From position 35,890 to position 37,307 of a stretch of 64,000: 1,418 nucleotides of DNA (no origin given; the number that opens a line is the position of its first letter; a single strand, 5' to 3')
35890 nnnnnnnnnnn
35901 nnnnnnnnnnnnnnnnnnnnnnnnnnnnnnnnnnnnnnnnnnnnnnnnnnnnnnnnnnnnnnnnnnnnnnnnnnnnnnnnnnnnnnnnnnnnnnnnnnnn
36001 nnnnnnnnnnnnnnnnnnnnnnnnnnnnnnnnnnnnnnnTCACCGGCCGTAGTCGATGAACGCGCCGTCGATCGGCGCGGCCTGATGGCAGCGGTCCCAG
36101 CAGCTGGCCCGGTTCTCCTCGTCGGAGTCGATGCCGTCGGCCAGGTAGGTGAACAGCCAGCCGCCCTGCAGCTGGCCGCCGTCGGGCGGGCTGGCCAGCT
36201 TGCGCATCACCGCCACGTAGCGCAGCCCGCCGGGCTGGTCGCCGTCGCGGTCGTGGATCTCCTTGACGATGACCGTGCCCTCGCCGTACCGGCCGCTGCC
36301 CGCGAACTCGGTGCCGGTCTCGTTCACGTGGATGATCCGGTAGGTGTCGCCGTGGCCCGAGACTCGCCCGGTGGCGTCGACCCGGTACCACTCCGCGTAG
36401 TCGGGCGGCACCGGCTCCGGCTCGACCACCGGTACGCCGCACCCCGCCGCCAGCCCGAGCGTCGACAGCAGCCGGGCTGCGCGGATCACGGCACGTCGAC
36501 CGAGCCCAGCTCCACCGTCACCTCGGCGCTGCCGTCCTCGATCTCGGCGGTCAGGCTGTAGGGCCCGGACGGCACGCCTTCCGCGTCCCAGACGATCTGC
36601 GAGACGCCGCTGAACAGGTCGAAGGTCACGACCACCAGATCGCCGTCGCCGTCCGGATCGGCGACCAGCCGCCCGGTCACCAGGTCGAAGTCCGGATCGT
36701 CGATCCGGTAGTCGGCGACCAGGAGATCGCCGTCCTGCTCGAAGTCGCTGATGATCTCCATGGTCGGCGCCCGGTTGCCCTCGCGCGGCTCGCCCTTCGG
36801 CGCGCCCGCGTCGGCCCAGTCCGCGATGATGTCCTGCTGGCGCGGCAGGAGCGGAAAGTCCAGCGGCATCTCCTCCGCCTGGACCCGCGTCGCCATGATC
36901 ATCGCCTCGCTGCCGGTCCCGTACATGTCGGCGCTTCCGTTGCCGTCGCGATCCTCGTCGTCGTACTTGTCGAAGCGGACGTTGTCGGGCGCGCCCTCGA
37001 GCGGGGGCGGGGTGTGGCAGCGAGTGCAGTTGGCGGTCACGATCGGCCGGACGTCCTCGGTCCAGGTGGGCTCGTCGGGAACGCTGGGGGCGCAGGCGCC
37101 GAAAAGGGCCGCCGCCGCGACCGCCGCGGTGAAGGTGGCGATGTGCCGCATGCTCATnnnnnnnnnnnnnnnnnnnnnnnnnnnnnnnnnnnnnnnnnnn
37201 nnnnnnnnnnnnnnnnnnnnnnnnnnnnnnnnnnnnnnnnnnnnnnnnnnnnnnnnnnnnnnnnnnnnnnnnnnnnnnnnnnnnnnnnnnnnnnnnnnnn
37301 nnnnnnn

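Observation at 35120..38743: Tightly coupled operon: PSCyt-like lipoprotein, CXXCH beta-barrel, CXXCH lipoprotein, P460-like lipoprotein and haloalkane-dehalogenase-like hydrolase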

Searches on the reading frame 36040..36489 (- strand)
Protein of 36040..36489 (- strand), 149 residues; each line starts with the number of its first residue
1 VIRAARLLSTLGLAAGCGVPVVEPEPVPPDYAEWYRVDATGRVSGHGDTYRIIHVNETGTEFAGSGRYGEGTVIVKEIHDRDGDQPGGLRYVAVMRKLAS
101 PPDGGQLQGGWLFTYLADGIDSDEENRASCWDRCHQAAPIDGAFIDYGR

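Call 3: search_protein_families(library=pfam, proteins=[window:36040-36489:-], max_evalue=1)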
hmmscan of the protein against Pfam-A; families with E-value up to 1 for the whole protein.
window:36040-36489:- (149 aa): 1 family
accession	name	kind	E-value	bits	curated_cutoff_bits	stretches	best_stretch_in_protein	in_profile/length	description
PF16694.10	Cytochrome_P460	-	3.8e-09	37.4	27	1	28-138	1-117/125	Cytochrome P460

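Call 4: search_protein_families(library=ncbifam, proteins=[window:36040-36489:-], max_evalue=1)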
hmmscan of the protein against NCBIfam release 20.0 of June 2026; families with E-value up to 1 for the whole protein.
window:36040-36489:- (149 aa): 0 families

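Call 40: search_solved_structures(query=A2, max_evalue=1, show_alignments=2)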
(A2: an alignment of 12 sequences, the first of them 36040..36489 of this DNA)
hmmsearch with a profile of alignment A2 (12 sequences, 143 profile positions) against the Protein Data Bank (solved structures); distinct sequences matched with E-value up to 1: 11.
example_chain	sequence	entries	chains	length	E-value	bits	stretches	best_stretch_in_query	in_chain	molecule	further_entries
7zqz_A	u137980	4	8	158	5.7e-05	26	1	7-114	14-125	Cytochrome c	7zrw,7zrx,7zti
7zs4_A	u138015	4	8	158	7e-05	25.7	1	7-114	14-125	Cytochrome c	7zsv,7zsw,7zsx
6hih_A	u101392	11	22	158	8e-05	25.5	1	7-114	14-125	Cytochrome c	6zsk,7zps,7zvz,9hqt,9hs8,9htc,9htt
7s5o_A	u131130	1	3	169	0.00046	23.1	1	48-130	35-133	Cytochrome_P460 domain-containing protein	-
9htv_A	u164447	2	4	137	0.00054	22.8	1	24-114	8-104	Cytochrome c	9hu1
6amg_A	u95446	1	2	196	0.034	17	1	46-140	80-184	Cytochrome P460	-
2je2_A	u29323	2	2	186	0.05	16.5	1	24-108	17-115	CYTOCHROME P460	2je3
6e0x_A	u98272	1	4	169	0.065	16.1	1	46-140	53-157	Cytochrome P460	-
6e0y_A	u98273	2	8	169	0.08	15.8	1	46-140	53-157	Cytochrome P460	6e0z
6e17_A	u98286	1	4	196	0.099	15.5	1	46-140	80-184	Cytochrome P460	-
8gar_A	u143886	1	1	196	0.19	14.6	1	9-108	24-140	Cytochrome P460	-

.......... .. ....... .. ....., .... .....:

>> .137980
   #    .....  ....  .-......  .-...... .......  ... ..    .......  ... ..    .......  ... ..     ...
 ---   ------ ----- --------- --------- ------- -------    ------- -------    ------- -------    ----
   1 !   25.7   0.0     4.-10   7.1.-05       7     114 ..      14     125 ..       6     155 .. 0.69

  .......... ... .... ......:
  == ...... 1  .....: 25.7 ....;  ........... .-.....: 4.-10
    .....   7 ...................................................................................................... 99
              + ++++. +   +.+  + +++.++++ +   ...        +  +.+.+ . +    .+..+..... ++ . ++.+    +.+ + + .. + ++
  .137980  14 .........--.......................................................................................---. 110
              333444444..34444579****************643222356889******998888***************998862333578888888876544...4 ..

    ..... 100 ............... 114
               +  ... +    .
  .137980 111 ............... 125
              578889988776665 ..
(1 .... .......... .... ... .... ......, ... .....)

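Call 48: search_solved_structures(query=window:36040-36489:-, max_evalue=10, show_alignments=5)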
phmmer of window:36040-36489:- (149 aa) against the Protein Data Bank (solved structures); distinct sequences matched with E-value up to 10: 1.
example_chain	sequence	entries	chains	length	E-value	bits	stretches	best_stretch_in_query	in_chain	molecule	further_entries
3as8_A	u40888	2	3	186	0.69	13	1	48-83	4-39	Magnetosome protein MamA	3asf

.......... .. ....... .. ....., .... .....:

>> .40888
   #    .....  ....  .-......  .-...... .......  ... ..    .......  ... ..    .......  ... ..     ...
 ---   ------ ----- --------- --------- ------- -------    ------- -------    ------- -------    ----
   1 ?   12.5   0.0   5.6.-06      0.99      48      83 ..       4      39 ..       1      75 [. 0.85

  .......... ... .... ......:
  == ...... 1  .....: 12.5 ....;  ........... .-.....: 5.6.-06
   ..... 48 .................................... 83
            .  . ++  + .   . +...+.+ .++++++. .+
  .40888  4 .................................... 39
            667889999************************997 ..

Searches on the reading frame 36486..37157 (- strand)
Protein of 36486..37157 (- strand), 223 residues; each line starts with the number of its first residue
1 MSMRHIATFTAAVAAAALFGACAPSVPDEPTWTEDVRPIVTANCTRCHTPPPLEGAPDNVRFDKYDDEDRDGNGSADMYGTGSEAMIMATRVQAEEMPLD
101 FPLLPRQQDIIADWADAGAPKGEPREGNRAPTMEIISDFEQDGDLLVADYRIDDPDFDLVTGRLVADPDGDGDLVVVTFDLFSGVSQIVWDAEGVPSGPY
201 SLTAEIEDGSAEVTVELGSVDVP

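Call 3: search_protein_families(library=pfam, proteins=[window:36486-37157:-], max_evalue=1)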
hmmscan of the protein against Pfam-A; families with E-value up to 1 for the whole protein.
window:36486-37157:- (223 aa): 1 family
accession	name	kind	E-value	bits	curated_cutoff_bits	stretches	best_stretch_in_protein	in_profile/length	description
PF22297.1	PccH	-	0.048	14.2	24.4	1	31-61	1-31/133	PccH Cytochrome c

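Call 4: search_protein_families(library=ncbifam, proteins=[window:36486-37157:-], max_evalue=1)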
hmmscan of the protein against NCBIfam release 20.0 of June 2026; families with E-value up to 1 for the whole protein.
window:36486-37157:- (223 aa): 1 family
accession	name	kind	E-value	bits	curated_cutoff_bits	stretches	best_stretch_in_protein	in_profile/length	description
TIGR01904.2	GSu_C4xC__C2xCH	domain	0.086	12.6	27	1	28-56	40-64/73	CxxxxCH/CxxCH domain c-type cytochrome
